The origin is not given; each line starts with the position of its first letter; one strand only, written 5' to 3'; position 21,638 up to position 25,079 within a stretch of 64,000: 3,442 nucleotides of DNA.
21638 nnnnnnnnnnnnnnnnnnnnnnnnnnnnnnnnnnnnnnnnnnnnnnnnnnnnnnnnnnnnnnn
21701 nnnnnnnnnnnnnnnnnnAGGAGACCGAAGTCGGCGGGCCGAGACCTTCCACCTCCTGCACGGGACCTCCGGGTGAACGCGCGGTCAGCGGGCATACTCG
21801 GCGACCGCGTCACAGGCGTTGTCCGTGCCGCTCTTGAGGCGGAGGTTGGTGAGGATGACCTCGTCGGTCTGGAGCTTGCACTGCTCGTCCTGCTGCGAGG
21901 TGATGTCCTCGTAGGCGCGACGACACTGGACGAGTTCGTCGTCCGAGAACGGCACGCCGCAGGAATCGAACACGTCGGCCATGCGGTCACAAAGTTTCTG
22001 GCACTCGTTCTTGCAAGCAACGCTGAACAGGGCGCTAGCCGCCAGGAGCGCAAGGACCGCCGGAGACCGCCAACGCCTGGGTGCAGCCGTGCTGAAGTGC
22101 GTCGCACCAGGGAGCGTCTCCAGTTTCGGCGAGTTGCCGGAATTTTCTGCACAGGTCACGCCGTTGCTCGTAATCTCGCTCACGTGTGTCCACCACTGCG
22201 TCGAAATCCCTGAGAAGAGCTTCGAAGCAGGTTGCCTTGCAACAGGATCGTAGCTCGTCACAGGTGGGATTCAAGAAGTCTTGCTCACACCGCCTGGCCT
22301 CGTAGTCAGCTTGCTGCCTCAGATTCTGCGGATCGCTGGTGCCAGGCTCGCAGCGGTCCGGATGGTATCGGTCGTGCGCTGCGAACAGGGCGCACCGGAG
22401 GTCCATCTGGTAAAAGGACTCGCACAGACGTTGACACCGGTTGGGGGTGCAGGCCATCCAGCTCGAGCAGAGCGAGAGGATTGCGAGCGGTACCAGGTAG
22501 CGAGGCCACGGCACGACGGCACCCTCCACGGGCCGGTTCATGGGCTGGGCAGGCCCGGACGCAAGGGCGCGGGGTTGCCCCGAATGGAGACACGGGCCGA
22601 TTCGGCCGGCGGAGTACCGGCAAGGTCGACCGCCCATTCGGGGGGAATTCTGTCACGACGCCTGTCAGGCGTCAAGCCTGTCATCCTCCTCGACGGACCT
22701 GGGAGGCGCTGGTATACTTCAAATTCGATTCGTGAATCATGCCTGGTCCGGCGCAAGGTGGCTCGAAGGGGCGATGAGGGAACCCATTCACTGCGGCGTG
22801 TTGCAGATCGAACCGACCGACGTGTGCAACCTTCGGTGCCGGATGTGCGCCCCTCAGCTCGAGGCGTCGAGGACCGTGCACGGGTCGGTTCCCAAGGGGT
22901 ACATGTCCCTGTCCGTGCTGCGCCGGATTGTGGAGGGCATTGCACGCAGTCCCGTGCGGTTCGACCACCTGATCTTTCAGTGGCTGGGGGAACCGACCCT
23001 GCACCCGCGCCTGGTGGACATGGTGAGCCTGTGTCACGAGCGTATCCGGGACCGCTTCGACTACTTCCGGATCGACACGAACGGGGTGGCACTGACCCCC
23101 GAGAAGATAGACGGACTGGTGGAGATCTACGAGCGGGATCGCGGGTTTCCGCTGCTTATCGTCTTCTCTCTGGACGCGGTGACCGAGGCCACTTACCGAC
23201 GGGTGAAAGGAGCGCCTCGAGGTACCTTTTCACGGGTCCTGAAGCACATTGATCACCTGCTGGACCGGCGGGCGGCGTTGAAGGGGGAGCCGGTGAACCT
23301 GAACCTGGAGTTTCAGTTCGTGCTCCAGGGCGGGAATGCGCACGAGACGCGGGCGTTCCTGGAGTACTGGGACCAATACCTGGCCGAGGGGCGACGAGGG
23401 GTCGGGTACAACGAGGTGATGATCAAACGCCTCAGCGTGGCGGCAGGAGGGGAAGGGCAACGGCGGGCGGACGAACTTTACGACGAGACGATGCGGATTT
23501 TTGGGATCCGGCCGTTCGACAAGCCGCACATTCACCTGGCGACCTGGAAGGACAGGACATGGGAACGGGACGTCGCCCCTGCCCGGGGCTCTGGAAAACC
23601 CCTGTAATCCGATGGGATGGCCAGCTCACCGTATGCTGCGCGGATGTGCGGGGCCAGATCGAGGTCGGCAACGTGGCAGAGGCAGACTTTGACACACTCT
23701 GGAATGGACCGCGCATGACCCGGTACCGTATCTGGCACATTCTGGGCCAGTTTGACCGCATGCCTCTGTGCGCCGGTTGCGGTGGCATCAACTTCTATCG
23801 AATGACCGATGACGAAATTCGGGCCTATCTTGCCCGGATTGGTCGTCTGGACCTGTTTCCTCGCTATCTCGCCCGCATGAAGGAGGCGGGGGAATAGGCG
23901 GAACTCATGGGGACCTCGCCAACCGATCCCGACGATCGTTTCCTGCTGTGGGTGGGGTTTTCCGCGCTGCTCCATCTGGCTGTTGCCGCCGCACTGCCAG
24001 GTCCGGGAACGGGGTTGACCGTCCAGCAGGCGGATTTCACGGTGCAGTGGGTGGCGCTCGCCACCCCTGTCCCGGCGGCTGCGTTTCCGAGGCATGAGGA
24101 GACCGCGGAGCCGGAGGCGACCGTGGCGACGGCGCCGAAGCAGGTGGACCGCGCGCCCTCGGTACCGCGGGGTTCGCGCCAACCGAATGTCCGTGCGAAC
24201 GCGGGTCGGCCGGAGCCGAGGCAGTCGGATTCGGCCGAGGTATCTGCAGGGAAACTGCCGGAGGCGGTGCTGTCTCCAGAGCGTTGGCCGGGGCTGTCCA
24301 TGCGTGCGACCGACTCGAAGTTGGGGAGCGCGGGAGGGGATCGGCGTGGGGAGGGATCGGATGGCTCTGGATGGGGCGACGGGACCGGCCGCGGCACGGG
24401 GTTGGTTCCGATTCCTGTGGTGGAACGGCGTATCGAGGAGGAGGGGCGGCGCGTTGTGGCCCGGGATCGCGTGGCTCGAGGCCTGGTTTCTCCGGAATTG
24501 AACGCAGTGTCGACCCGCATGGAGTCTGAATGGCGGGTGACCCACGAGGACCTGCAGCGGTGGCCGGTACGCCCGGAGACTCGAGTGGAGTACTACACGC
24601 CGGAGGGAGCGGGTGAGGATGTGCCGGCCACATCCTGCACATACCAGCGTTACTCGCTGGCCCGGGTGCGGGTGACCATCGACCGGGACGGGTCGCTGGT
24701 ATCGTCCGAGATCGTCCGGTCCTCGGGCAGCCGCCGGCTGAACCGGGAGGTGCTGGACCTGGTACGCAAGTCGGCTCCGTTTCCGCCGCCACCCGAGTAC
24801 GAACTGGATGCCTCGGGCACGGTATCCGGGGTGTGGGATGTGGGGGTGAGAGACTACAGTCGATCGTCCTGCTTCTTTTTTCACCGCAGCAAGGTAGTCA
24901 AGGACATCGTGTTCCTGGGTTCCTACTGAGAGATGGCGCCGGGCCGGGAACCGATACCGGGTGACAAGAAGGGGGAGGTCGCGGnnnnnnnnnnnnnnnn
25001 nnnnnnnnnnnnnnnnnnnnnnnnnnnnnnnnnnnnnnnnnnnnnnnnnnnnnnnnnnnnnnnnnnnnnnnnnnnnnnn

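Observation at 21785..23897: Two paralogous exported Cys-rich lipoproteins divergently paired with a radical SAM/SPASM enzyme: candidate rSAM-matured Cys-rich protein system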

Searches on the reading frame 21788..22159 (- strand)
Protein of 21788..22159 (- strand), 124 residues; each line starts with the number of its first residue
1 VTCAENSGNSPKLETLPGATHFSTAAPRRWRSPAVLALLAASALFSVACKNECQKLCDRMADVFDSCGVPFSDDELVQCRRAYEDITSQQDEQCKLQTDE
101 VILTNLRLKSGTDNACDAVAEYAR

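Call 7: search_protein_families(library=pfam, max_evalue=0.01, proteins=[window:21788-22159:-])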
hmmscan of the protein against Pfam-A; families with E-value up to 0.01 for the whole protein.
seq(124 aa): 0 families

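Call 8: search_protein_families(library=ncbifam, max_evalue=0.01, proteins=[window:21788-22159:-])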
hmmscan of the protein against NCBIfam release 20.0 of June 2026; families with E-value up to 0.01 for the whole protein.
seq(124 aa): 0 families

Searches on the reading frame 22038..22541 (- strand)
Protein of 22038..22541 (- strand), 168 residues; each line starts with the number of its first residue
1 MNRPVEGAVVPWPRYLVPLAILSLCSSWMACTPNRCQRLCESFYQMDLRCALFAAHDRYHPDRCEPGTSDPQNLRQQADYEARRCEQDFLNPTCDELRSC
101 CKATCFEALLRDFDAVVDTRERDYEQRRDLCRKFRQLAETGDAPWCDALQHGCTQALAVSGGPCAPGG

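Call 7: search_protein_families(library=pfam, max_evalue=0.01, proteins=[window:22038-22541:-])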
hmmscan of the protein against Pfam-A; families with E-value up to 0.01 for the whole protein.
seq(168 aa): 0 families

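Call 8: search_protein_families(library=ncbifam, max_evalue=0.01, proteins=[window:22038-22541:-])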
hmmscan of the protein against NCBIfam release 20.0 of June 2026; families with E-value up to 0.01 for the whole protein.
seq(168 aa): 0 families

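Call 10: find_homologous_proteins(query=window:22038-22541:-, max_evalue=0.01)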
Query seq(168 aa) (168 aa): 3 proteins with E <= 0.01 among 120 candidates.
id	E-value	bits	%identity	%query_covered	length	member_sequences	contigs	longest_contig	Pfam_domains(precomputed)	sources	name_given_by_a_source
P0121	1.9e-63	232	73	77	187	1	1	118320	-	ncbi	-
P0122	1.9e-62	228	66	92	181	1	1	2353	-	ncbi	-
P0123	1.6e-60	222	62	93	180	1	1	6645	-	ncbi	-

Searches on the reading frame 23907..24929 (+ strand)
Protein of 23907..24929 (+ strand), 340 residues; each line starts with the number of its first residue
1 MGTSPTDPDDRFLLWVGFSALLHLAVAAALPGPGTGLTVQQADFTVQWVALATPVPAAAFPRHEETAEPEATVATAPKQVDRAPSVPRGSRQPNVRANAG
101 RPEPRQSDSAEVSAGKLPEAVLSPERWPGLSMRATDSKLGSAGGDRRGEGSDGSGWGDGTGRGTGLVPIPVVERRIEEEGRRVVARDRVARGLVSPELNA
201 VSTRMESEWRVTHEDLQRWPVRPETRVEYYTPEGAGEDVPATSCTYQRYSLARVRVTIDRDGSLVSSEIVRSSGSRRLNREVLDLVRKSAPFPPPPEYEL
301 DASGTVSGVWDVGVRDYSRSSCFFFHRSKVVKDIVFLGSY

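Call 7: search_protein_families(library=pfam, max_evalue=0.01, proteins=[window:23907-24929:+])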
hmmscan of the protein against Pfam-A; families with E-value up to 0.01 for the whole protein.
window:23907-24929:+ (340 aa): 2 families
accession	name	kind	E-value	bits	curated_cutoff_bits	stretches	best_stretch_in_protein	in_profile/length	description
PF13103.11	TonB_2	-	4.2e-12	46.5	22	1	252-299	28-75/85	TonB C terminal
PF03544.19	TonB_C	-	1.4e-07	32.3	24.6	1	253-297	19-62/79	Gram-negative bacterial TonB protein C-terminal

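Call 8: search_protein_families(library=ncbifam, max_evalue=0.01, proteins=[window:23907-24929:+])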
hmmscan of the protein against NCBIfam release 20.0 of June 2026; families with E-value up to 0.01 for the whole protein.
window:23907-24929:+ (340 aa): 2 families
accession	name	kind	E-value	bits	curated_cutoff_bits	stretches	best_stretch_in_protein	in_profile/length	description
TIGR01352.1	tonB_Cterm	subfamily_domain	1.9e-11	44.1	27.1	1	252-303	16-66/76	TonB family protein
TIGR02794.1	tolA_full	equivalog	2.3e-06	27.1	59.45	1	252-298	303-347/362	cell envelope integrity protein TolA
